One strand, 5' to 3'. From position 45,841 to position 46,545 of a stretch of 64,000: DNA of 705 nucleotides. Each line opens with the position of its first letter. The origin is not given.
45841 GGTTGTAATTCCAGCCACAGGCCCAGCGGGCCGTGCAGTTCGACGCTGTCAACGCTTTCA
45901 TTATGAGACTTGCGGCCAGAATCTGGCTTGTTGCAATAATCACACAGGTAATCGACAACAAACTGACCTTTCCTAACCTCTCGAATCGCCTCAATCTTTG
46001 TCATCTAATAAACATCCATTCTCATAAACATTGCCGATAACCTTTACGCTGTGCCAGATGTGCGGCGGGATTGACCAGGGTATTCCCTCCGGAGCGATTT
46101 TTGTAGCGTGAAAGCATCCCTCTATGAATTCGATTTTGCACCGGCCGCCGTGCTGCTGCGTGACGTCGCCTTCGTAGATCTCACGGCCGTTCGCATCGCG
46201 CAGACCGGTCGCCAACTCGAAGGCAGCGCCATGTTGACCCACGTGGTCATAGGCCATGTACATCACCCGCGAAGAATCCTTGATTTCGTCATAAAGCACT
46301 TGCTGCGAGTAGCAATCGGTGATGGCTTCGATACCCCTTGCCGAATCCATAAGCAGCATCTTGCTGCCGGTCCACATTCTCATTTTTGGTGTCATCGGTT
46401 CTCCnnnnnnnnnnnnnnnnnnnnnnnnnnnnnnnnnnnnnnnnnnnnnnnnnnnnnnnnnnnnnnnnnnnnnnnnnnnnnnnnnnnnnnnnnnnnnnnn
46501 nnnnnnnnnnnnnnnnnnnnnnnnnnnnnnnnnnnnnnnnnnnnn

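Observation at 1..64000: Hyper-iterated 8-bp palindrome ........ saturates the phage genome (HIP1-like)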

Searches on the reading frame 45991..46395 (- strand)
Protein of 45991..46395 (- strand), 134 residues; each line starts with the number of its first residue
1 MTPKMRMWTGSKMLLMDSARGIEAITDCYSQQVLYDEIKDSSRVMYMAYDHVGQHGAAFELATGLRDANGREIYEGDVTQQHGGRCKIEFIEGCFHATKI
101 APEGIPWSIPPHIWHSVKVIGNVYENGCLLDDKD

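Call 38: search_protein_families(library=pfam, proteins=[window:45991-46395:-], max_evalue=0.01)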
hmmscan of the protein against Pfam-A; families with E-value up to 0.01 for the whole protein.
window:45991-46395:- (134 aa): 1 family
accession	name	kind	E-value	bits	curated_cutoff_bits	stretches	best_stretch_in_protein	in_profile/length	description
PF09643.15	YopX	-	1.9e-13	51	22.4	1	6-131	3-128/128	YopX protein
